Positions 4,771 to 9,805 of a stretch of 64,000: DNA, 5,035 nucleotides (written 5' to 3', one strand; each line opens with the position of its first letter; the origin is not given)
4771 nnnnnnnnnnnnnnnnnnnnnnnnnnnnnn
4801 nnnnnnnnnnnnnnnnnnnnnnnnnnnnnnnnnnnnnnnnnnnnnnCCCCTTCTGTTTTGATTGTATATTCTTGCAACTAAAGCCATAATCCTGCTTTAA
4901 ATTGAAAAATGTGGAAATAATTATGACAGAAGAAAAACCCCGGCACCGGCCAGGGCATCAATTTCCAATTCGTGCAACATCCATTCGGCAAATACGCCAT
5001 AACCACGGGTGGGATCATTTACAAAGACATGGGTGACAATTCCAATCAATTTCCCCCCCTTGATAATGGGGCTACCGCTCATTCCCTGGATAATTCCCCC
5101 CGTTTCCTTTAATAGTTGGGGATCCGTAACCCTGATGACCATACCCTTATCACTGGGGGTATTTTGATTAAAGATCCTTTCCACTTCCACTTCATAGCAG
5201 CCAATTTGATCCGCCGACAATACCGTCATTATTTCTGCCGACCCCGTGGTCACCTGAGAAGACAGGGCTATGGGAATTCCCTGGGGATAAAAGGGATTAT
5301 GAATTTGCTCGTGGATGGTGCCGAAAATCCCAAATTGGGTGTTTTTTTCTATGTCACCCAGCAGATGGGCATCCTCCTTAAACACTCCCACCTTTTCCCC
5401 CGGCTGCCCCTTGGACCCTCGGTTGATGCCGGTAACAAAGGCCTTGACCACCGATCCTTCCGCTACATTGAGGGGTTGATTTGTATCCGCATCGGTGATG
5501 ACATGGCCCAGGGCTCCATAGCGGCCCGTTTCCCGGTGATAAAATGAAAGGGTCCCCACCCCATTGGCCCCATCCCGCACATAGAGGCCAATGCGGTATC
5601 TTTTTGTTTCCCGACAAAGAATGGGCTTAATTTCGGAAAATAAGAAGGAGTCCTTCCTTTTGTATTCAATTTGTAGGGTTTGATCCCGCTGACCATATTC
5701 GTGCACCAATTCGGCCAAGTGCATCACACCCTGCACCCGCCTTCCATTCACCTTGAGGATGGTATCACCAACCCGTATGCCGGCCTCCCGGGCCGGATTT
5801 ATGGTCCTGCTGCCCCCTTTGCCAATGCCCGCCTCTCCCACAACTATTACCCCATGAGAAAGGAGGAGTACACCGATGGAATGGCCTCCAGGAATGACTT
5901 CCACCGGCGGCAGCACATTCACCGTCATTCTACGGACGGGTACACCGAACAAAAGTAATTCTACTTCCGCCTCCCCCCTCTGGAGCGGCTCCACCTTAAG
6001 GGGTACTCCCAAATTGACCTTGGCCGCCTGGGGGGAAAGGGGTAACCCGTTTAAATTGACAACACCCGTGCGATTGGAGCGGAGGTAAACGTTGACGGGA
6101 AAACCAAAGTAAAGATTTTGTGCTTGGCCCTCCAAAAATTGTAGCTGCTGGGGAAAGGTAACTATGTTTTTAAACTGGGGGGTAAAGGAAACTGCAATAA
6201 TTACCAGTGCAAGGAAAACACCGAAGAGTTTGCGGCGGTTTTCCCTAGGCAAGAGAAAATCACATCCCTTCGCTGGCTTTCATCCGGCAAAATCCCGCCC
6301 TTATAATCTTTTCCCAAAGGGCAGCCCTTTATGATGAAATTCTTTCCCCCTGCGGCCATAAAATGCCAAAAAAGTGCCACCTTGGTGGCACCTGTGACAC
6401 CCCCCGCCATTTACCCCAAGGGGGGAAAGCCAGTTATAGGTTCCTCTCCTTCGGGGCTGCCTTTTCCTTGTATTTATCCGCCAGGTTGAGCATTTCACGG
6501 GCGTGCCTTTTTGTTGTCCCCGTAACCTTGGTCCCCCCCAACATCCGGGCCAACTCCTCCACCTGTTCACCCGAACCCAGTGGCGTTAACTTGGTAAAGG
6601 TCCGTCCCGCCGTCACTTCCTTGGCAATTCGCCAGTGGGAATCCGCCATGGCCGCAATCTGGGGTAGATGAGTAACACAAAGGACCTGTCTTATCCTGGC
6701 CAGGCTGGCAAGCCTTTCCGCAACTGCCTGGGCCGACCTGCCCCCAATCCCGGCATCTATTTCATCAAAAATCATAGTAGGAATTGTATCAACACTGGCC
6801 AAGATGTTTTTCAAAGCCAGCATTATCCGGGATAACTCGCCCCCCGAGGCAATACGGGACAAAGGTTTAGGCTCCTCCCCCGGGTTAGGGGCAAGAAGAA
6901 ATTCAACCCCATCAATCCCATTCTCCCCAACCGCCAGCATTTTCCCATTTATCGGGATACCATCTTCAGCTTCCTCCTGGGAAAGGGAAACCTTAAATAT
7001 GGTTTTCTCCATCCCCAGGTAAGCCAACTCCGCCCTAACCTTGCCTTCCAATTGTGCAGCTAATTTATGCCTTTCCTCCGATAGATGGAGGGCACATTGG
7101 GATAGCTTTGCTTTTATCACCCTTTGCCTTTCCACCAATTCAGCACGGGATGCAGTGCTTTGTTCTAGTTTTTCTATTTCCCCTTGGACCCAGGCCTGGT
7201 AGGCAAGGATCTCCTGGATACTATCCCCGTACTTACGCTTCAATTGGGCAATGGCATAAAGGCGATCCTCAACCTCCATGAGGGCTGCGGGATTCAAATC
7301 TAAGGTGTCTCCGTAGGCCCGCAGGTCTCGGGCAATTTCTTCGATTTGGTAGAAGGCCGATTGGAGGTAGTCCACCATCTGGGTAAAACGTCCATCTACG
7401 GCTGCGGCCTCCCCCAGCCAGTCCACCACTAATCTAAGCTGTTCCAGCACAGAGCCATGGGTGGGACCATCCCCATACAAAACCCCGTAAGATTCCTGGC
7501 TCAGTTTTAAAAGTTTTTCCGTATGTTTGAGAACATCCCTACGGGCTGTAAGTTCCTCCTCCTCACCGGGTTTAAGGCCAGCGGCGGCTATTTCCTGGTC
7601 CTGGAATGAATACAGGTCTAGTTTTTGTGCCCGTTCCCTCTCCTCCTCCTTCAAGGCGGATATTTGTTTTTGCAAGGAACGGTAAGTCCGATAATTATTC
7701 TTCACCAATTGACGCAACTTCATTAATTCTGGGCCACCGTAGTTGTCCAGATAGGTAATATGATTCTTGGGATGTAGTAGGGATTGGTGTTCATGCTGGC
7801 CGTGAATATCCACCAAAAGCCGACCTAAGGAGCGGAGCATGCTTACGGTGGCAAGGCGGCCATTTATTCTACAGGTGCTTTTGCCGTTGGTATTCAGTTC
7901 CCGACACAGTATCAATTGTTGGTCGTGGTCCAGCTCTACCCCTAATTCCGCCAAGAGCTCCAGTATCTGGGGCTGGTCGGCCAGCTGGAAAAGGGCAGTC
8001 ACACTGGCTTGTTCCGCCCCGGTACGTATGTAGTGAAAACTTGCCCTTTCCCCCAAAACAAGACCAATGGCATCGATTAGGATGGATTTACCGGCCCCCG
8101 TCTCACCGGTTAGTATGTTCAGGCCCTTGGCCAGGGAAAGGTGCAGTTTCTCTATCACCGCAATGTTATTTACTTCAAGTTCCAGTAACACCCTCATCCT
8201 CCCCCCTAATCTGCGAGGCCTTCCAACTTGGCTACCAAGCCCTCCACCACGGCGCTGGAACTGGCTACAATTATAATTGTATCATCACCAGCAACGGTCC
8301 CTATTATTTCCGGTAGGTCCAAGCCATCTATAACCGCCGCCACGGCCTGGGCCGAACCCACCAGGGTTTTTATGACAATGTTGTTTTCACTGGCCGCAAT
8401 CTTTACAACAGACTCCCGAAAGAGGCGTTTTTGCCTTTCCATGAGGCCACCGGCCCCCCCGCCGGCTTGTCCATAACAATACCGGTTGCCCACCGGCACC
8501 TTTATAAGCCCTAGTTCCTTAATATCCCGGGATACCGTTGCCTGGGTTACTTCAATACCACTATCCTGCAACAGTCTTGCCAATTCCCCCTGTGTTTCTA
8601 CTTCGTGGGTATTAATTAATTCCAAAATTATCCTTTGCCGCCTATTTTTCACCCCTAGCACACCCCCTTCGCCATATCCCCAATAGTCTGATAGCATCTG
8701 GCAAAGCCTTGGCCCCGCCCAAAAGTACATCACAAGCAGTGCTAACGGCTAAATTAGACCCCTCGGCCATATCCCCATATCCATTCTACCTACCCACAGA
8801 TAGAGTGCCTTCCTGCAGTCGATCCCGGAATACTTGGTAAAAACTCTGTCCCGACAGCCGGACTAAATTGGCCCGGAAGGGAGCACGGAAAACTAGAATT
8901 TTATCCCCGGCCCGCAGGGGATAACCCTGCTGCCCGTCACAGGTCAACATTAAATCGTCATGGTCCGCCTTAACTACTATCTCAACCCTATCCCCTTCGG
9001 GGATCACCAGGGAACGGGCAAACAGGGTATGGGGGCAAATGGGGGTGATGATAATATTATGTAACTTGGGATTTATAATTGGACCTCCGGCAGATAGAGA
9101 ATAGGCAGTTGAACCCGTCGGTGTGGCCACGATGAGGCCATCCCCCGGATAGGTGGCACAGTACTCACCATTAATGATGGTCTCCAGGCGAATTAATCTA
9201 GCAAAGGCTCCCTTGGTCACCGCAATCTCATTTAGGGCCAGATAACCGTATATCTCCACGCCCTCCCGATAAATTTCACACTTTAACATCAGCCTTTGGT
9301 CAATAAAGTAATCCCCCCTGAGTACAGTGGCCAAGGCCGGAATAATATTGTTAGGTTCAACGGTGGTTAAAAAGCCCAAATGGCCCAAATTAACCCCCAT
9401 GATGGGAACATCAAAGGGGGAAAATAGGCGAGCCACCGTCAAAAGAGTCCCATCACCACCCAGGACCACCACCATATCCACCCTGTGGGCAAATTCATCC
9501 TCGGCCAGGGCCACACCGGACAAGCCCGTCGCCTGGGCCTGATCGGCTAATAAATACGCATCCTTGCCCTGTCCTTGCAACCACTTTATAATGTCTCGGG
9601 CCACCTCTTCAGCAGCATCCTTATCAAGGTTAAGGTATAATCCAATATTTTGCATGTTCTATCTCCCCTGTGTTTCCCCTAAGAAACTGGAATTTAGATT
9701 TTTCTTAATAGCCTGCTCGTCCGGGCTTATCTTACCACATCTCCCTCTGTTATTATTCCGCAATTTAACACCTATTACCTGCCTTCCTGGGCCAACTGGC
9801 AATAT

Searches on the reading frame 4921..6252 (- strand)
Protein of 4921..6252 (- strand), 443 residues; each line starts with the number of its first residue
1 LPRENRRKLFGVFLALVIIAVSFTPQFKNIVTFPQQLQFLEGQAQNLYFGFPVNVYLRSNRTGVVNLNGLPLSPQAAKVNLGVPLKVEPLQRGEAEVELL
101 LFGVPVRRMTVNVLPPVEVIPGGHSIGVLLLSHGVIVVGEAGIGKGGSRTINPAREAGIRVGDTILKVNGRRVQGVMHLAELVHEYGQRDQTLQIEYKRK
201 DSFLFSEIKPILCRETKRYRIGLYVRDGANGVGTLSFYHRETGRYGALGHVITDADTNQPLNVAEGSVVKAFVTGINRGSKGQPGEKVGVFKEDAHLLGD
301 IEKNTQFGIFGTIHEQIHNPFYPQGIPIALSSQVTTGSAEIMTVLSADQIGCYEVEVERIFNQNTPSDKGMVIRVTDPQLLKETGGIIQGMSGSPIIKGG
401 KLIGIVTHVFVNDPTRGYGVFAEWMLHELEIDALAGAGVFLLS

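Call 45: search_protein_families(library=pfam, proteins=[window:4921-6252:-], max_evalue=0.00001)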
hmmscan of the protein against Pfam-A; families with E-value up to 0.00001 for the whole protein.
window:4921-6252:- (443 aa): 3 families
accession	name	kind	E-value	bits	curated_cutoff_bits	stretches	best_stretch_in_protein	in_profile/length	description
PF05580.18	Peptidase_S55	-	1.3e-83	280.6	25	1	218-426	2-210/210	SpoIVB peptidase S55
PF13180.12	PDZ_2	-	5.4e-09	36.7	27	1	150-202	21-72/80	PDZ domain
PF17820.7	PDZ_6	-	1.6e-08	34.6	27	1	153-184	10-41/54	PDZ domain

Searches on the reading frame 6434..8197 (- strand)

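Call 3: search_protein_families(library=pfam, proteins=[window:6434-8197:-])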
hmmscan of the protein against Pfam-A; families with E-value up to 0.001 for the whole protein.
window:6434-8197:- (587 aa): 4 families
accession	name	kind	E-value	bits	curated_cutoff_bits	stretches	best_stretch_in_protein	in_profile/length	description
PF02463.25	SMC_N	-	2.4e-18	66.8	40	1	6-526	4-213/220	RecF/RecN/SMC N terminal domain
PF13476.12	AAA_23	-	2e-08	35.6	27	1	7-211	2-143/201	AAA domain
PF13555.12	AAA_29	-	2.3e-05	24.5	27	1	20-48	17-46/61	P-loop containing region of AAA domain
PF13304.12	AAA_21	-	4.1e-05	24.2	27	0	26-212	1-219/304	AAA domain, putative AbiEii toxin, Type IV TA system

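Call 4: search_protein_families(library=ncbifam, proteins=[window:6434-8197:-])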
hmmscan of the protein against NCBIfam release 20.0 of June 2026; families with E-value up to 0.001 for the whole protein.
window:6434-8197:- (587 aa): 13 families
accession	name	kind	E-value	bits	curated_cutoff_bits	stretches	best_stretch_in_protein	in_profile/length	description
TIGR00634.1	recN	equivalog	6.4e-173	576.7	407.85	1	3-571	1-562/563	DNA repair protein RecN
NF008121.0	PRK10869.1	equivalog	5.6e-123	411.4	418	1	4-571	2-552/553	DNA repair protein RecN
TIGR02857.1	CydD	equivalog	6.4e-07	28.7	435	1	451-523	460-528/529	thiol reductant ABC exporter subunit CydD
NF045487.1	ASRP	equivalog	6.7e-06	25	300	1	11-67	1-55/593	archaea-specific SMC-related protein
NF002572.0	PRK02224.1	equivalog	8.1e-06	24.4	1087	0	6-71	5-75/888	DNA double-strand break repair ATPase Rad50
NF040873.1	AztA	equivalog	1.2e-05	25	220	0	451-520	121-187/191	zinc ABC transporter ATP-binding protein AztA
TIGR02169.1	SMC_prok_A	equivalog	1.5e-05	22.9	729.4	0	17-58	16-56/1165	chromosome segregation protein SMC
TIGR03608.1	L_ocin_972_ABC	subfamily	1.9e-05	24.3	254.85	0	8-48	7-48/206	putative bacteriocin export ABC transporter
TIGR02168.1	SMC_prok_B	equivalog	5.2e-05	21.2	567.35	0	159-387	738-962/1181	chromosome segregation protein SMC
TIGR00611.2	recf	equivalog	7.7e-05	22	172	1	6-85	3-87/339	DNA replication/repair protein RecF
NF045780.1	TrlF_fam_ATP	equivalog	0.00013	20.8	350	0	16-416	301-715/944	TrlF family AAA-like ATPase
NF008364.0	PRK11160.1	equivalog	0.00057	18.6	630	0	448-511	475-534/575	heme ABC transporter ATP-binding protein/permease CydC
NF047739.1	antiphage_MADS3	equivalog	0.00059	19.1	420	0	6-47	4-44/427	methylation-associated defense system AAA family ATPase MAD3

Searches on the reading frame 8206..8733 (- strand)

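Call 3: search_protein_families(library=pfam, proteins=[window:8206-8733:-])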
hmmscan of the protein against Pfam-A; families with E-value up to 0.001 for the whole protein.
window:8206-8733:- (175 aa): 3 families
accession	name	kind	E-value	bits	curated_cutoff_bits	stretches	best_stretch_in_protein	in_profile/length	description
PF02863.23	Arg_repressor_C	-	4.5e-23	81.3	25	1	105-171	1-67/68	Arginine repressor, C-terminal domain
PF01316.27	Arg_repressor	-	2.4e-21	75.7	27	1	29-86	3-61/70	Arginine repressor, DNA binding domain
PF10133.14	CooT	-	0.00046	20.9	27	0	101-140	13-52/60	CO dehydrogenase accessory protein CooT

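Call 4: search_protein_families(library=ncbifam, proteins=[window:8206-8733:-])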
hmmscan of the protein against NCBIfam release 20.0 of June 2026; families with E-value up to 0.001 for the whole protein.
window:8206-8733:- (175 aa): 5 families
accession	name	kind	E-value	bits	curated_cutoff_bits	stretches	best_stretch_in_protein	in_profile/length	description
NF001680.0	PRK00441.1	equivalog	2.1e-41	141.5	184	1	29-171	2-145/150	arginine repressor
TIGR01529.1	argR_whole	equivalog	4.8e-40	136.9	130.45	1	31-172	2-144/146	arginine repressor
NF003281.1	PRK04280.1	equivalog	1.1e-36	126.2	182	1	29-169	2-143/148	transcriptional regulator AhrC/ArgR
NF002880.0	PRK03341.1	equivalog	6.9e-33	113.6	200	1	29-174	15-167/170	arginine repressor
NF003457.0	PRK05066.1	equivalog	8e-16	58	194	1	35-171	13-149/156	transcriptional regulator ArgR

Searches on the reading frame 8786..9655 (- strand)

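Call 3: search_protein_families(library=pfam, proteins=[window:8786-9655:-])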
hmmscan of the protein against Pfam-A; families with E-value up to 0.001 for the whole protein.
window:8786-9655:- (289 aa): 2 families
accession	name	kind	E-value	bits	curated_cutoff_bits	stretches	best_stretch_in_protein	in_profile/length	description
PF20143.4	NAD_kinase_C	-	8.5e-35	119.7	23.7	1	141-267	1-126/126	ATP-NAD kinase C-terminal domain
PF01513.26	NAD_kinase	-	1.5e-21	77.5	25.5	1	48-116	62-130/130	ATP-NAD kinase N-terminal domain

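Call 4: search_protein_families(library=ncbifam, proteins=[window:8786-9655:-])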
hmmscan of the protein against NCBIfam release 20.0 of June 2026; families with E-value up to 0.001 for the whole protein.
window:8786-9655:- (289 aa): 18 families
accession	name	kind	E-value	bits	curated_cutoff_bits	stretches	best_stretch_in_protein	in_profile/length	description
NF002306.0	PRK01231.1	equivalog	4e-74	249.4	316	1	2-281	9-290/299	NAD(+) kinase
NF002561.0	PRK02155.1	equivalog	3e-71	240.1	371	1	12-281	17-286/297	NAD kinase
NF002521.0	PRK01911.1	equivalog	1.1e-66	225.3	309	1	47-283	53-287/292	NAD kinase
NF002893.0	PRK03378.1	equivalog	3.6e-65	220.2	386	1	4-281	8-286/292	NAD(+) kinase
NF002892.0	PRK03372.1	equivalog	6.8e-63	212.8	299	1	12-274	16-286/312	NAD kinase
NF002732.0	PRK02649.1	equivalog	1.4e-62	212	348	1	1-283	1-292/305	NAD(+) kinase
NF002984.0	PRK03708.1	equivalog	6.5e-61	206.2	326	1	4-283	3-276/277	NAD(+) kinase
NF003391.0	PRK04539.1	equivalog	6.9e-60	202.7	470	1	2-283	6-292/296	inorganic polyphosphate/ATP-NAD kinase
NF002579.0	PRK02231.1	equivalog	8.9e-59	199.3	459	1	5-280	16-294/301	NAD(+) kinase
NF002731.0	PRK02645.1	equivalog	1.3e-54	185.7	312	1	12-281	14-291/305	NAD(+) kinase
NF010678.0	PRK14076.1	equivalog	1.5e-54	185.9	493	1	3-280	293-567/570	bifunctional NADP phosphatase/NAD kinase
NF002255.0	PRK01185.1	subfamily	1.4e-50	171.9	304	1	4-280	3-265/271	NAD(+) kinase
NF010679.0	PRK14077.1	equivalog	2.5e-50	171.4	343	1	21-283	29-286/287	NAD(+) kinase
NF010677.0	PRK14075.1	equivalog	1.1e-37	130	260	1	54-281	38-251/257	NAD(+) kinase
NF003424.0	PRK04885.1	equivalog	1.6e-26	93.1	220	1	58-276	35-256/265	NAD kinase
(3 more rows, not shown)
